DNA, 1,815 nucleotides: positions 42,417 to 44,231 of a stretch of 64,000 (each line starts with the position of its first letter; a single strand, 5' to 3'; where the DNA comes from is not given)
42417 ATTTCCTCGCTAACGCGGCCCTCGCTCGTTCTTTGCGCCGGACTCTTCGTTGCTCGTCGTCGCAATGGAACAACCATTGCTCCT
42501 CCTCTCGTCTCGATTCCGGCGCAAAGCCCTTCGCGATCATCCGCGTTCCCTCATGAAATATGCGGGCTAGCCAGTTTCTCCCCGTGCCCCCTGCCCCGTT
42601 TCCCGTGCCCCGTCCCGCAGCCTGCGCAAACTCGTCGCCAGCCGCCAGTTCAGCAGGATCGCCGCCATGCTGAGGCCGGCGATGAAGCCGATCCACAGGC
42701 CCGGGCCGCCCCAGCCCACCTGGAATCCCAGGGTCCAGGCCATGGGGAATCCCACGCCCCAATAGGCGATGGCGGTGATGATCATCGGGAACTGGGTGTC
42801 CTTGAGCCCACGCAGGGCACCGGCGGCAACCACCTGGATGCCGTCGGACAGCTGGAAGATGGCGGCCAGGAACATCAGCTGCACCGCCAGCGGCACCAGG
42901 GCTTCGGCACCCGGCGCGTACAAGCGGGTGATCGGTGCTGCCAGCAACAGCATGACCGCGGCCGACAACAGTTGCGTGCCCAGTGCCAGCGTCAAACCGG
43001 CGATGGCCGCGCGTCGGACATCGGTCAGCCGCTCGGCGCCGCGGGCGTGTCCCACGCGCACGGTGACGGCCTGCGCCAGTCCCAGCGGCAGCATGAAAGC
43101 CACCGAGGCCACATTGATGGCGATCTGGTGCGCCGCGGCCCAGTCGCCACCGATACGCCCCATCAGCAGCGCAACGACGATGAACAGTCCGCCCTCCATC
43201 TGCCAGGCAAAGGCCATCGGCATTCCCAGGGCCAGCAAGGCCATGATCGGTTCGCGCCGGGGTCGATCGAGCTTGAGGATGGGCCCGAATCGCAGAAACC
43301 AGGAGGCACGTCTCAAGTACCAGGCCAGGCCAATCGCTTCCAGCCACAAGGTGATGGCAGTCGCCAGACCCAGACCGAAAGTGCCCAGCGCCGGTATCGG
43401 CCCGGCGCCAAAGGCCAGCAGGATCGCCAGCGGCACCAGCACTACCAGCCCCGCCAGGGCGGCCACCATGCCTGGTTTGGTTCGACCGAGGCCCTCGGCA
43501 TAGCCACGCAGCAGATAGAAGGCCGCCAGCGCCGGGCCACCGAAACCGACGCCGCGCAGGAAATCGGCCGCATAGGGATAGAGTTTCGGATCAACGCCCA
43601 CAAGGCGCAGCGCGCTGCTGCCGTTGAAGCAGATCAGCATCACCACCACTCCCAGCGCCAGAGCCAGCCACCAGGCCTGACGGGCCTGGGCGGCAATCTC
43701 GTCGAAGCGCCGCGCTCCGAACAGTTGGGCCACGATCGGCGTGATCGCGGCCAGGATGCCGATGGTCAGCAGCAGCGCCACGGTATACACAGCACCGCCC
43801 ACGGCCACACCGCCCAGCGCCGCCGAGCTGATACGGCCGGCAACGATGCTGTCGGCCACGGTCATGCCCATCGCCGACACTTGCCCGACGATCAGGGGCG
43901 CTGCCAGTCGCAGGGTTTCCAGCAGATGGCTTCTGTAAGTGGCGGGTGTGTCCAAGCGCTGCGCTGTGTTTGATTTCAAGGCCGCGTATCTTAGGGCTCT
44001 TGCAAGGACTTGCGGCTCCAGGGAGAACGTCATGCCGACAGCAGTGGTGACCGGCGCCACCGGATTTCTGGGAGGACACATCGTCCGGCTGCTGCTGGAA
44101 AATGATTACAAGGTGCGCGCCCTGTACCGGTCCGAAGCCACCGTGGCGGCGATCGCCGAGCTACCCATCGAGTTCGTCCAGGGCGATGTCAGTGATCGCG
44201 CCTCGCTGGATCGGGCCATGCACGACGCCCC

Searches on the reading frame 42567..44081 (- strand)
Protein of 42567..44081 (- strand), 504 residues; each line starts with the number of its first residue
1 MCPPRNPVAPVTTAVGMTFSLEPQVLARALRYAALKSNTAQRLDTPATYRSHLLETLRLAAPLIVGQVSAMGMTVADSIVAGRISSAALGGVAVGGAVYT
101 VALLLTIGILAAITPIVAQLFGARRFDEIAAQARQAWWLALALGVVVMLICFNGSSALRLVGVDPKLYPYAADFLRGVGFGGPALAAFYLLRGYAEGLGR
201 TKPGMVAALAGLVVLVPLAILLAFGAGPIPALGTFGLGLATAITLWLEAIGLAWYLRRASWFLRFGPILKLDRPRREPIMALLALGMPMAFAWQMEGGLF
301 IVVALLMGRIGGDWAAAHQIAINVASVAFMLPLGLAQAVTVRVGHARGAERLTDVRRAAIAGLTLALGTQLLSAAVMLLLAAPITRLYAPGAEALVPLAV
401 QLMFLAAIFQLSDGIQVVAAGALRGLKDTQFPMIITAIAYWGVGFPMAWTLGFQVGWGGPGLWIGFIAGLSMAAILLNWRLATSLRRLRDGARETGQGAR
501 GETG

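Call 16: search_protein_families(library=ncbifam, proteins=[window:42567-44081:-], max_evalue=0.001)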
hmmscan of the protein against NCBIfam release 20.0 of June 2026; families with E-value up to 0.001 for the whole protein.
window:42567-44081:- (504 aa): 8 families
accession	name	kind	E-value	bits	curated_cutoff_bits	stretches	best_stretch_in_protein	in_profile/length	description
NF001214.0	PRK00187.1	equivalog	3.2e-86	290.1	449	1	52-495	8-455/464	NorM family multidrug efflux MATE transporter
TIGR00797.1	matE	subfamily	3.1e-76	256.8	147.4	1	62-463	1-396/396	MATE family efflux transporter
NF000263.1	MATE_multi_NorM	equivalog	1.3e-53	183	950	1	58-482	22-446/459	multidrug efflux MATE transporter NorM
NF041801.1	MATE_SolL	equivalog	7.7e-25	87.6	780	1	56-476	22-442/458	solanimycin export family MATE transporter SolL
NF007562.1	PRK10189.1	equivalog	5.8e-17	61.6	465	1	55-483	28-459/470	EmmdR/YeeO family multidrug/toxin efflux MATE transporter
NF052396.1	MATE_WgkD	equivalog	1.4e-12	47.3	510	1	57-438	6-381/428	tryglysin-associated MATE efflux transporter WgkD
NF007690.0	PRK10367.1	equivalog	1.9e-06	27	409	1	57-475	12-427/441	MATE family efflux transporter DinF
TIGR02900.1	spore_V_B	equivalog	0.00093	18.1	372.3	1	97-248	279-423/488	stage V sporulation protein B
